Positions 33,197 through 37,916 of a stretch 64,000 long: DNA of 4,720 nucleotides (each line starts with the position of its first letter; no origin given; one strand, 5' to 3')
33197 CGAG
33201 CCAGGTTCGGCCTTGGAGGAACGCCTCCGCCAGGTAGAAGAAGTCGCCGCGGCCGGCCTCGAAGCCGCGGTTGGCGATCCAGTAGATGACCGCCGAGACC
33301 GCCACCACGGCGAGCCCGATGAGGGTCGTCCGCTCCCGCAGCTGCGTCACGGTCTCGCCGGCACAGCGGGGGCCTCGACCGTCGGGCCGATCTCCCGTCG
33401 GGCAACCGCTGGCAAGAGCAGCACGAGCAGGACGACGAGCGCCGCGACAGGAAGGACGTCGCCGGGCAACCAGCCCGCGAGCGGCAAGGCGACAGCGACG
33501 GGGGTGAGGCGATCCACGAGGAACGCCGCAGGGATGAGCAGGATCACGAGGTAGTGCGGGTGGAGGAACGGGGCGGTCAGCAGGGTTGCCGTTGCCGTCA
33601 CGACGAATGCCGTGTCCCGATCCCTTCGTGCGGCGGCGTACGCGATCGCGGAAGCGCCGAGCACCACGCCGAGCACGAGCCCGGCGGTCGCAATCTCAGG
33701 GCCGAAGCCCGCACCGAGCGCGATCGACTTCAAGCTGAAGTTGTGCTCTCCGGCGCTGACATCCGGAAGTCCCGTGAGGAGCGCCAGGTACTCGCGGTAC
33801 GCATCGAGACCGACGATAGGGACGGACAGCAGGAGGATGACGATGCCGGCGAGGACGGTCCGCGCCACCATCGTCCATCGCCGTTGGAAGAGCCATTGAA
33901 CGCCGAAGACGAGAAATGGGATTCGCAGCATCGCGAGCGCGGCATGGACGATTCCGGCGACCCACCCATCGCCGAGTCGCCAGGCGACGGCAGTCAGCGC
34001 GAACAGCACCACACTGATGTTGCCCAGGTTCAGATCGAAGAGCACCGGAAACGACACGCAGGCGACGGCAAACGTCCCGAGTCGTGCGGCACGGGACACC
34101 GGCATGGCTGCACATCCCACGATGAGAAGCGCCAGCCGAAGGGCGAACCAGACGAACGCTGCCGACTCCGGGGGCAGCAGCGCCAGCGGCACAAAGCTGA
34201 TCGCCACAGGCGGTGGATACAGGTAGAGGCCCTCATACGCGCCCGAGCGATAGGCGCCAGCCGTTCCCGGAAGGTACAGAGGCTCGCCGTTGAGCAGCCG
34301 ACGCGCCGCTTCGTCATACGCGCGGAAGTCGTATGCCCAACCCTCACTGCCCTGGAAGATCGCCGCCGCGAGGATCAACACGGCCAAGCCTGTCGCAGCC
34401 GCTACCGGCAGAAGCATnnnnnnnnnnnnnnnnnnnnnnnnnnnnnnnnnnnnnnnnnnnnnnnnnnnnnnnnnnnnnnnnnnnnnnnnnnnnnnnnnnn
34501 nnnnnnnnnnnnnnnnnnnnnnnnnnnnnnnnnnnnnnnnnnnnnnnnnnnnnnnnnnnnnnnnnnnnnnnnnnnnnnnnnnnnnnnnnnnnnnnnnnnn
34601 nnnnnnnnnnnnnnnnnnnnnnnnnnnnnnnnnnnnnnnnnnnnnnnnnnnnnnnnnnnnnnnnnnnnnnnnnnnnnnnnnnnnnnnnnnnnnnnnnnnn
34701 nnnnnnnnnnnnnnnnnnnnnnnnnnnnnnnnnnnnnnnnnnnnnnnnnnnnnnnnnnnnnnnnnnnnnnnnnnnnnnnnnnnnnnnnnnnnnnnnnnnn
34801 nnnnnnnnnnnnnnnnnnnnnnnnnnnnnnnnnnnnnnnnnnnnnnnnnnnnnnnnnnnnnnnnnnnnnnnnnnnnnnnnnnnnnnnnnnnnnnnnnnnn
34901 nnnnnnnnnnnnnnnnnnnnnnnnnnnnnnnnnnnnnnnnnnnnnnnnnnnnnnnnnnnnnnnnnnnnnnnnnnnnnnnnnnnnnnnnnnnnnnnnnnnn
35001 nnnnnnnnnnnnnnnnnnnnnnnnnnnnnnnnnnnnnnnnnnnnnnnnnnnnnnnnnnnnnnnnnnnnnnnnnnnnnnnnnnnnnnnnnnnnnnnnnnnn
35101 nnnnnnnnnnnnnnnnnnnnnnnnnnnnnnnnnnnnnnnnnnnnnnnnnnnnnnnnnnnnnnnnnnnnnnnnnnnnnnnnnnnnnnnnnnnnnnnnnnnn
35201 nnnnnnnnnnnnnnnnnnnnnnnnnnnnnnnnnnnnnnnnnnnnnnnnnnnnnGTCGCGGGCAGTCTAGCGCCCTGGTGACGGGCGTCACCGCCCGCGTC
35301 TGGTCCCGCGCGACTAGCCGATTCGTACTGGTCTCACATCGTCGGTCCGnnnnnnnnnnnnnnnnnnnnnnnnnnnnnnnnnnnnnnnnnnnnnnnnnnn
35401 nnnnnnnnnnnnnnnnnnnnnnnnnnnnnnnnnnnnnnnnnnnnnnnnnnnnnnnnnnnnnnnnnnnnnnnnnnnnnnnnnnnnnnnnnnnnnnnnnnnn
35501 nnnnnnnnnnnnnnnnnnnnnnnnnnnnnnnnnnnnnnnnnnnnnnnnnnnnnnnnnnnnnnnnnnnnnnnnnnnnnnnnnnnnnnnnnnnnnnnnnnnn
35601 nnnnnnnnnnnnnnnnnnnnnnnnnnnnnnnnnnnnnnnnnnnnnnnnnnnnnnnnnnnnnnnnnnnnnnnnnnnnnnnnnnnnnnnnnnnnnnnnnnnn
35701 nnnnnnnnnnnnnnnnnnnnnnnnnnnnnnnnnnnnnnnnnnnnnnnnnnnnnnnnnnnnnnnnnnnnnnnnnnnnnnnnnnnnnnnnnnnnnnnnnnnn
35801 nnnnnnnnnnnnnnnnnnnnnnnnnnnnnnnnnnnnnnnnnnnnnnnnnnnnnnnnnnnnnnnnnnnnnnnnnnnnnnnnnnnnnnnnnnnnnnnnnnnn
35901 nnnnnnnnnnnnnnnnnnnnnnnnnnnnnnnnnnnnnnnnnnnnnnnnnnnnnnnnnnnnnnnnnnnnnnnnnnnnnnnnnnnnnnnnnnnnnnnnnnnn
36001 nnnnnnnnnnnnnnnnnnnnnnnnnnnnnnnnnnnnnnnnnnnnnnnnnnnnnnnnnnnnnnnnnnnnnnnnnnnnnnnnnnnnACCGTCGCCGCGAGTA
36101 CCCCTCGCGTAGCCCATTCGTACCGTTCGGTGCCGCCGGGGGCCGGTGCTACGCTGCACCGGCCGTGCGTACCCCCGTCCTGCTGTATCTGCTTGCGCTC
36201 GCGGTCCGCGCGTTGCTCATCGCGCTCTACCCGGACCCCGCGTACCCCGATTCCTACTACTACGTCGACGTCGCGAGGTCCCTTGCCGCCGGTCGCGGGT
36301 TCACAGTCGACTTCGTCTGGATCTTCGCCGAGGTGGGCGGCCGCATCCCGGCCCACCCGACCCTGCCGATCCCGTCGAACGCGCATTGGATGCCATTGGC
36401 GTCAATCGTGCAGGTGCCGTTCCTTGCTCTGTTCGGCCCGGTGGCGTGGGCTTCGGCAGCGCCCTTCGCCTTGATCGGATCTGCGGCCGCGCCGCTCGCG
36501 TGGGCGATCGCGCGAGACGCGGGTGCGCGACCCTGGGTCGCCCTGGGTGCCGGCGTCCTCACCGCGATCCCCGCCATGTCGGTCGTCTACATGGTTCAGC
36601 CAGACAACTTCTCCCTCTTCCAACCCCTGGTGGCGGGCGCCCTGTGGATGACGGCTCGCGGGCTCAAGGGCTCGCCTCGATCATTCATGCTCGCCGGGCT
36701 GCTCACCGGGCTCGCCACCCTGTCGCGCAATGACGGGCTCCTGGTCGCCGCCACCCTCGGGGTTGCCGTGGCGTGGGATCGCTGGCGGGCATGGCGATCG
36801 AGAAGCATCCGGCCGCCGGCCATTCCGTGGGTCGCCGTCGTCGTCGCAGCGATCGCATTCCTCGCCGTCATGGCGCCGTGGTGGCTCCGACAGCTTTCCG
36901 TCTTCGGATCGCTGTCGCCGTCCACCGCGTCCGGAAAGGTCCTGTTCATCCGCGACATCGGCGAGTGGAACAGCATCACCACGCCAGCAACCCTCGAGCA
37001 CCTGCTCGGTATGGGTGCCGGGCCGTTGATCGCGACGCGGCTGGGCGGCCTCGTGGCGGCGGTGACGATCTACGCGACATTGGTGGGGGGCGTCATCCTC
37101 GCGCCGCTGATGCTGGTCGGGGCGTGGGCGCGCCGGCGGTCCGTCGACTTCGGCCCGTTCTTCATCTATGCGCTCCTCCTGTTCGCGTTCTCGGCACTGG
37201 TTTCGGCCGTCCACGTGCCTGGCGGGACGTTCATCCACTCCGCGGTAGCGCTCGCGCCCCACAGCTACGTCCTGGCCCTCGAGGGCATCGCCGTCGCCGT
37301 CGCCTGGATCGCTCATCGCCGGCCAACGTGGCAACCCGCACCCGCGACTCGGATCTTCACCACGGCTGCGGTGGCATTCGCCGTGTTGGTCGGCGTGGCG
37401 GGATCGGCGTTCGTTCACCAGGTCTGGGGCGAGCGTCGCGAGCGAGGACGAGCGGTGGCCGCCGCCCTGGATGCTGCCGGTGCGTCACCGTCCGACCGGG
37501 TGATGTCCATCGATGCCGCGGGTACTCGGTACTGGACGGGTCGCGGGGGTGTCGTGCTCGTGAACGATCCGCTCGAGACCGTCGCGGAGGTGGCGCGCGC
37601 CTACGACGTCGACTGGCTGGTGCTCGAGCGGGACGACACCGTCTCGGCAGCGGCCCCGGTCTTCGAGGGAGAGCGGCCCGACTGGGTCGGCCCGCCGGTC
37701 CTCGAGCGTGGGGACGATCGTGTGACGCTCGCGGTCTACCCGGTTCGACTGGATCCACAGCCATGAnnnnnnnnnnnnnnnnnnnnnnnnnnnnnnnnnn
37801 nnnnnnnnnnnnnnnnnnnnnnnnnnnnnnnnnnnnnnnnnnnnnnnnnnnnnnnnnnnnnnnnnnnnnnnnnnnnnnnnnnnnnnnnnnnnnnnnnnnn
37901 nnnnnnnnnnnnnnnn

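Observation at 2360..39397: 37-kb envelope-glycan super-locus packed with GT-C-type membrane glycosyltransferase candidates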

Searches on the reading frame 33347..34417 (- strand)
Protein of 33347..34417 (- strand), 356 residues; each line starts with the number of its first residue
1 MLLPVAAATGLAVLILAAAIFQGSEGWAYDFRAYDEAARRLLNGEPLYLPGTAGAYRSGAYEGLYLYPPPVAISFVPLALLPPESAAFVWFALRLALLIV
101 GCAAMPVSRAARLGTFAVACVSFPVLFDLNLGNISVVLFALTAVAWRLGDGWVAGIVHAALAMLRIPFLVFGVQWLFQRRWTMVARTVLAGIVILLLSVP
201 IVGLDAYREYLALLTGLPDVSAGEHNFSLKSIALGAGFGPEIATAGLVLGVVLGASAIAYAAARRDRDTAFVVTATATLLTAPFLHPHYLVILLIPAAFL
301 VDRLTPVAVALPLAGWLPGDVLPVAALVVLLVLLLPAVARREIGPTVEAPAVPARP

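Call 8: search_protein_families(library=pfam, proteins=[window:33347-34417:-], max_evalue=0.01)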
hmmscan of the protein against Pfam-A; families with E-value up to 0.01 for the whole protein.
window:33347-34417:- (356 aa): 1 family
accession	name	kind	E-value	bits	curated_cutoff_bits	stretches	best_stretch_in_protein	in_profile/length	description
PF09594.16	GT87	-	2.7e-22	80.1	25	1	65-283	1-237/237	Glycosyltransferase family 87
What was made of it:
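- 33347..34417 (-): GT87 GT-C, directly downstream of GT2c. Pfam GT87, 80 bits (call 8).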

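Call 67: search_solved_structures(query=A5, max_evalue=1)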
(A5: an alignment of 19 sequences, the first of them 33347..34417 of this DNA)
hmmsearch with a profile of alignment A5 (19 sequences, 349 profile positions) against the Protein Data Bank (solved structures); distinct sequences matched with E-value up to 1: 1.
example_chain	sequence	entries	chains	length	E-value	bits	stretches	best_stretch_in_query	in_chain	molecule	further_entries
9dm5_A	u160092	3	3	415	2.5e-06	29.9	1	42-287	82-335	Mannosyltransferase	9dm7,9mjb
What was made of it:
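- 33347..34417 (-): Family profile hits PimE (9dm5) at E 2.5e-6 (call 67).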

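Call 92: search_solved_structures(query=window:33347-34417:-, max_evalue=10, show_alignments=2)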
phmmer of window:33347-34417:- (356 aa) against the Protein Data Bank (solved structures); distinct sequences matched with E-value up to 10: 1.
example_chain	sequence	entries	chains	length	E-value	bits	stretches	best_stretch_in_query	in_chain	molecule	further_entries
9dm5_A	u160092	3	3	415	0.00079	22.1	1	65-293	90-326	Mannosyltransferase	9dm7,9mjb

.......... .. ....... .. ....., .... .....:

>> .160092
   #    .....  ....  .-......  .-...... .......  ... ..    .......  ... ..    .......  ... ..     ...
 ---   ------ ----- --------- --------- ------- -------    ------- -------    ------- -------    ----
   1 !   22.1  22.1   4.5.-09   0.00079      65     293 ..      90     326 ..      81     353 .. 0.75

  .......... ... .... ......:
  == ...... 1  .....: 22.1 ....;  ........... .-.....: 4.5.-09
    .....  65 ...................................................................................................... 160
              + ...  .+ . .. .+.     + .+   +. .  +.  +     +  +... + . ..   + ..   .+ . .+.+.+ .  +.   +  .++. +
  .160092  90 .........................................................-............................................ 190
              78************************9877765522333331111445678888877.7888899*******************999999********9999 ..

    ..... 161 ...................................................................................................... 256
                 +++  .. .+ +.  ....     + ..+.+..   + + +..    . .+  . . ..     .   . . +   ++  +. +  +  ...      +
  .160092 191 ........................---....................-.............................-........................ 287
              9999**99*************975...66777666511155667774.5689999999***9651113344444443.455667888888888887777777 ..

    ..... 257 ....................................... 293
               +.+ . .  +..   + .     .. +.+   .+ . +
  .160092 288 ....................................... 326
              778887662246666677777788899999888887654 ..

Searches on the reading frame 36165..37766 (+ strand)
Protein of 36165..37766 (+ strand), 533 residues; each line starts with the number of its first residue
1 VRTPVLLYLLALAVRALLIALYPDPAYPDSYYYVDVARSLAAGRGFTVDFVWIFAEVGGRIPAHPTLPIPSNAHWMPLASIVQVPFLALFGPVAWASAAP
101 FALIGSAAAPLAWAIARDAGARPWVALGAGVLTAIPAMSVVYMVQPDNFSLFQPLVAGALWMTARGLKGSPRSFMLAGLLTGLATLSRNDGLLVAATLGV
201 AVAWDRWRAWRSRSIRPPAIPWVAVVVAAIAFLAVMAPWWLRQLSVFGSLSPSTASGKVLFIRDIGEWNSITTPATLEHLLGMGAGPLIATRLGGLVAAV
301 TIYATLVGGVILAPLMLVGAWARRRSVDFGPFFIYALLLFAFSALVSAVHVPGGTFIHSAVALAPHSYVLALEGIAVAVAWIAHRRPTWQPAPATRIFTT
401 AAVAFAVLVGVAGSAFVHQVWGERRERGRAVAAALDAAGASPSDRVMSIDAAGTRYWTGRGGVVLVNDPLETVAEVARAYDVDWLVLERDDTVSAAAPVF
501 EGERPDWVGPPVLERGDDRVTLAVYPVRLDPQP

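Call 8: search_protein_families(library=pfam, proteins=[window:36165-37766:+], max_evalue=0.01)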
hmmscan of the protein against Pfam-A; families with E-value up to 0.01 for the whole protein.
window:36165-37766:+ (533 aa): 2 families
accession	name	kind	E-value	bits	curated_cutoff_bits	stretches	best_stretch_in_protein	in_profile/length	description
PF13231.12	PMT_2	-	1.9e-09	38.4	26.1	1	77-235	4-157/160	Dolichyl-phosphate-mannose-protein mannosyltransferase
PF02366.24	PMT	-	0.0054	16.8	22.7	1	99-241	87-232/245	Dolichyl-phosphate-mannose-protein mannosyltransferase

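Call 100: search_solved_structures(query=window:36165-37766:+, max_evalue=1)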
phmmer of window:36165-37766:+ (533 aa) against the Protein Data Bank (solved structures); distinct sequences matched with E-value up to 1: 0.
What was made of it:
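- Tried and rejected: The single sequence 36165-37766 also found nothing (call 100).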
